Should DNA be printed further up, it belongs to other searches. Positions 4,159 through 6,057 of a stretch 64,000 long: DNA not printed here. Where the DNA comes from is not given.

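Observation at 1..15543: A Trb-type T4SS operon runs without a break into a type IVb pilus operon, and pil genes occupy the VirB10/TrbI slot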

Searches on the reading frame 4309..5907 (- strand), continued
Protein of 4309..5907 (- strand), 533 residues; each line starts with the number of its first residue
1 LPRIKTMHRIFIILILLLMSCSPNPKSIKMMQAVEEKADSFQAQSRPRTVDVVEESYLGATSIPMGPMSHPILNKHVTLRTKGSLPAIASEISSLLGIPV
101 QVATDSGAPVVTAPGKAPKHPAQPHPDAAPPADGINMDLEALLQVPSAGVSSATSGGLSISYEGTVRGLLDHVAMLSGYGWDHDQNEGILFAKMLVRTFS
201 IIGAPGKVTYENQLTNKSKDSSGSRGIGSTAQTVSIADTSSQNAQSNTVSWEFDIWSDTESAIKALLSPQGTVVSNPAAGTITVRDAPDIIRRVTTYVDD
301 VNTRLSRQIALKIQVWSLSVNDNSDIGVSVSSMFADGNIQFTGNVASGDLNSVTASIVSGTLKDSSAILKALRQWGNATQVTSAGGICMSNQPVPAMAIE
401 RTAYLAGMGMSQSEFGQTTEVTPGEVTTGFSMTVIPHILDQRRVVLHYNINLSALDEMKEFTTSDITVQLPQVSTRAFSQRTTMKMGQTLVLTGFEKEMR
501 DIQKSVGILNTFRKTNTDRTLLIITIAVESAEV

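Call 87: search_protein_families(library=pfam, proteins=[L095:11993-13303:+, L095:13318-13716:+, L093:13142-13846:+, L093:12631-13134:+], max_evalue=0.05)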
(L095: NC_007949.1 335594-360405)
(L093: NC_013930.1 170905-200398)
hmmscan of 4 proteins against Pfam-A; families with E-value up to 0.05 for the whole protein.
L095:11993-13303:+ (437 aa): 3 families
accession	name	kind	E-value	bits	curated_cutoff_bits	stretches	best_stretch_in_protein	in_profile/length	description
PF10671.14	TcpQ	-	5.2e-18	65.3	27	1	355-433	3-78/80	Toxin co-regulated pilus biosynthesis protein Q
PF03524.21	CagX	-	4.3e-15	56.5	34.2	1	29-111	111-195/198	Conjugal transfer protein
PF00691.25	OmpA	-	4.7e-07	30.5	27.2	1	194-262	1-77/98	OmpA family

L095:13318-13716:+ (133 aa): 3 families
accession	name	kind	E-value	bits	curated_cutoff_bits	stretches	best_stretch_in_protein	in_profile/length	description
PF10671.14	TcpQ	-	7e-18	64.9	27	1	59-131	5-78/80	Toxin co-regulated pilus biosynthesis protein Q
PF08180.16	BAGE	-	0.012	16.1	20.9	1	5-18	1-14/28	B melanoma antigen family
PF23762.1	SHCBP_N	-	0.042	14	27.1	1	60-109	18-68/229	SHCBP N-terminal domain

L093:13142-13846:+ (235 aa): 2 families
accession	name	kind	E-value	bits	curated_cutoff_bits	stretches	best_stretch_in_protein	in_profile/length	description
PF10671.14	TcpQ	-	1.5e-10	41.4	27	1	141-220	2-78/80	Toxin co-regulated pilus biosynthesis protein Q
PF03524.21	CagX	-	0.00019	21.8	34.2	1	22-70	107-147/198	Conjugal transfer protein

L093:12631-13134:+ (168 aa): 1 family
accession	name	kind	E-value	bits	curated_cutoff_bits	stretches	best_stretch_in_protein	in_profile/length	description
PF03524.21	CagX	-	0.0065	16.7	34.2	1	34-72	111-145/198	Conjugal transfer protein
